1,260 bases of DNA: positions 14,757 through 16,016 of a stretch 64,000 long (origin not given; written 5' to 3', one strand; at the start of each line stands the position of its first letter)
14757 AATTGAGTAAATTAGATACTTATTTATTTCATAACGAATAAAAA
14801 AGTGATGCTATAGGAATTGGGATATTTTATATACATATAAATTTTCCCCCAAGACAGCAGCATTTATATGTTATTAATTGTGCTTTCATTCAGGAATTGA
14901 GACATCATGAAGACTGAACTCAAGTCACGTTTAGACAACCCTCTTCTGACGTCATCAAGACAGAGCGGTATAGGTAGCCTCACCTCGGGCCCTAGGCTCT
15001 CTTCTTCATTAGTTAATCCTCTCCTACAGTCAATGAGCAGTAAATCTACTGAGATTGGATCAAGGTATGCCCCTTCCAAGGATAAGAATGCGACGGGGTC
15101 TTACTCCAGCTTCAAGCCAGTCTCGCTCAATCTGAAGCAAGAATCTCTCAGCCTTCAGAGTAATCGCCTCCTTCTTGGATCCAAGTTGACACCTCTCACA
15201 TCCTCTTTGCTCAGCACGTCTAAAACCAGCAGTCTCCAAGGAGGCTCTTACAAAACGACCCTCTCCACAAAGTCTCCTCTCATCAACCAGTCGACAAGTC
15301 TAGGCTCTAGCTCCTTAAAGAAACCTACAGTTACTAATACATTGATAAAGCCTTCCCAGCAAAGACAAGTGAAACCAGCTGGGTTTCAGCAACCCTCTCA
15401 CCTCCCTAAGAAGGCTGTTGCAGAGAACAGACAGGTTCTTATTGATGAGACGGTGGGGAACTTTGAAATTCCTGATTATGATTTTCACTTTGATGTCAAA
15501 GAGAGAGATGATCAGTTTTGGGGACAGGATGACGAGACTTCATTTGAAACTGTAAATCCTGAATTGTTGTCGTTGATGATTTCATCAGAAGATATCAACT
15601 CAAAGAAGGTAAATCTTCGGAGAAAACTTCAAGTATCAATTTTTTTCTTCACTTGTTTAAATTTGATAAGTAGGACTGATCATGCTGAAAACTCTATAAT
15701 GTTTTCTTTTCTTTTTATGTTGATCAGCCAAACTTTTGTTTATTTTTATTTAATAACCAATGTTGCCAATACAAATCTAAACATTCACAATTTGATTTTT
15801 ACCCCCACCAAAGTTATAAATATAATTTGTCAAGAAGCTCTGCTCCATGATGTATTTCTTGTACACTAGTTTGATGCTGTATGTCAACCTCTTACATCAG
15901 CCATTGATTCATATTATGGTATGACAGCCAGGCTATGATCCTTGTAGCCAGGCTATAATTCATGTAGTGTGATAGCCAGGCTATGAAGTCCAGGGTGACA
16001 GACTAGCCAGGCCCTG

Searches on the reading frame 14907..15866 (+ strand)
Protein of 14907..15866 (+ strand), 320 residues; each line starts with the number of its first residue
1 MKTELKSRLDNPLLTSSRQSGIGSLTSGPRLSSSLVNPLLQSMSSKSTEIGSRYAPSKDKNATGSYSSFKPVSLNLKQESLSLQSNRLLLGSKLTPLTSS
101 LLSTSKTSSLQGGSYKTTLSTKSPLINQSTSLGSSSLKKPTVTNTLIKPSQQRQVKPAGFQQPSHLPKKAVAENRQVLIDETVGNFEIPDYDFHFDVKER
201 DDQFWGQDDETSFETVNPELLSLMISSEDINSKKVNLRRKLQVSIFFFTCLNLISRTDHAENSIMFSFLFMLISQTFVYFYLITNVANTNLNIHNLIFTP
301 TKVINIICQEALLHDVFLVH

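Call 24: list_cluster_members(proteins=[window:14907-15866:+, window:25897-26088:+, window:26151-26372:+, window:27689-27913:+, window:20351-20620:+, window:21800-22048:+, window:23089-23277:+, window:25186-25395:+, window:29212-29553:+, window:32470-32814:+])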
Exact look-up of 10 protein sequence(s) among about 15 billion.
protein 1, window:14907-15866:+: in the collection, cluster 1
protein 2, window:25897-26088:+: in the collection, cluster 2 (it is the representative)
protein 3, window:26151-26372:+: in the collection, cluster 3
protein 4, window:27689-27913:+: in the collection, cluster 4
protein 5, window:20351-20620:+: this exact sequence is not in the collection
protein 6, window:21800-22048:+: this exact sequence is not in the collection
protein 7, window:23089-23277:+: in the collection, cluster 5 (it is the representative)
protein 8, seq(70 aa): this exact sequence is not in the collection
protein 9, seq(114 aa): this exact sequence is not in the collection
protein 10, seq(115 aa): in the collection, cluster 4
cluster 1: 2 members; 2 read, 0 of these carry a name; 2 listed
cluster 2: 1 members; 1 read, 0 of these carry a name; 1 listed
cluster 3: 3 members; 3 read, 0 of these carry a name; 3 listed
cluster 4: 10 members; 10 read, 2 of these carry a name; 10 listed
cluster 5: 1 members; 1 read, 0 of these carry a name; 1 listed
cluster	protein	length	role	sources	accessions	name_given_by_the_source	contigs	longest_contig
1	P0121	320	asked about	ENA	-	-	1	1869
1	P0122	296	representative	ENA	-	-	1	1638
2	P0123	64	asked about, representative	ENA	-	-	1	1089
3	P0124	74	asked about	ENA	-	-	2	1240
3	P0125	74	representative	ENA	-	-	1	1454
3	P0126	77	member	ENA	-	-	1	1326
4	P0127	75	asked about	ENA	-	-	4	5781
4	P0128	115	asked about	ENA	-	-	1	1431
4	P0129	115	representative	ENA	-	-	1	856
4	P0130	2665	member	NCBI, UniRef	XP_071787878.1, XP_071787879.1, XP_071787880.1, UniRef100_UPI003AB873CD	telomerase protein component 1-like [Asterias amurensis] | telomerase protein component 1-like n=1 Tax=Asterias amurensis TaxID=7602 ...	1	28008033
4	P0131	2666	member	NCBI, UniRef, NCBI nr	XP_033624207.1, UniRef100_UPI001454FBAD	telomerase protein component 1-like [Asterias rubens] | telomerase protein component 1-like n=1 Tax=Asterias rubens TaxID=7604 RepID=UPI001454FBAD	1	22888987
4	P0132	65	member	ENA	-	-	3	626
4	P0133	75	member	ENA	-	-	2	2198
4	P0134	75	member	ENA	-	-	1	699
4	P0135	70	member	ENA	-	-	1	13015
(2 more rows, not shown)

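Call 27: find_encoding_contigs(protein=P0124, flank=3000, max_places=10)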
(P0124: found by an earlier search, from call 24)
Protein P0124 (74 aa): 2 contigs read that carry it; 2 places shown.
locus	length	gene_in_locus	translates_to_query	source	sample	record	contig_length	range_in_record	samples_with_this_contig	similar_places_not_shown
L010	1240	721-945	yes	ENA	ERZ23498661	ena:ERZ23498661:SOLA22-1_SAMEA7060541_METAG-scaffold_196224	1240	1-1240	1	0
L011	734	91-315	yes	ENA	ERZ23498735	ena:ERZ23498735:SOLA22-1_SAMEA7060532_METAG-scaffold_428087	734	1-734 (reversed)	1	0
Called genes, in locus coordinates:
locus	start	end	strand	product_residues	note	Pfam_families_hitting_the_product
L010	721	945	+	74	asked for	-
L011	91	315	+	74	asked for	-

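Call 28: find_encoding_contigs(protein=P0125, flank=3000, max_places=10)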
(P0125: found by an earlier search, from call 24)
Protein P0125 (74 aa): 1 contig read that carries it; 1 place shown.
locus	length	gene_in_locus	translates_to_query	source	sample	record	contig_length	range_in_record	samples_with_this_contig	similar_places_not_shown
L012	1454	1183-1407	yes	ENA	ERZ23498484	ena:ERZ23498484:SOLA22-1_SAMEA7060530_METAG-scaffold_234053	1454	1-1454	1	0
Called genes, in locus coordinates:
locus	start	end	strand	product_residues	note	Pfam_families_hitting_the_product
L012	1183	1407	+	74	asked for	-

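Call 29: find_encoding_contigs(protein=P0126, flank=3000, max_places=10)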
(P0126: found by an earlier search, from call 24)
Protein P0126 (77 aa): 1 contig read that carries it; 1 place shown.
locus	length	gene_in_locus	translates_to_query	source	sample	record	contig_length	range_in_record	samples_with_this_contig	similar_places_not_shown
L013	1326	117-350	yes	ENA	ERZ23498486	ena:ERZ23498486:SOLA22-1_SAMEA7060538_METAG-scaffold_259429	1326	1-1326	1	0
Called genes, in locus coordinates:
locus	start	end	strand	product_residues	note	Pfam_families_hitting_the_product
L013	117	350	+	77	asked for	-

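Call 31: find_encoding_contigs(protein=P0130, flank=1000, max_places=3)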
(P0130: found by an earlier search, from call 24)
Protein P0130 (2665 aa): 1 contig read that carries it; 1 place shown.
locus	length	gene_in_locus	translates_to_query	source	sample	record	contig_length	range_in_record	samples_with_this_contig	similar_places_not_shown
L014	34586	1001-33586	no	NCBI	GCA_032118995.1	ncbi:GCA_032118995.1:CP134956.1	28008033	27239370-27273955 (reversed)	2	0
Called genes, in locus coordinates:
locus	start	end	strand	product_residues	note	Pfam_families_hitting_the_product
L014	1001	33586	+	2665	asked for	PF05731:TROVE, PF19334:DUF5920, PF13271:DUF4062, PF05729:NACHT, PF13191:AAA_16, PF24105:Beta-prop_CAF1B_HIR1, PF24796:WDR55, PF24807:WD40_CDC20-Fz, +98 more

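Call 73: find_encoding_contigs(protein=P0131, flank=100, max_places=3)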
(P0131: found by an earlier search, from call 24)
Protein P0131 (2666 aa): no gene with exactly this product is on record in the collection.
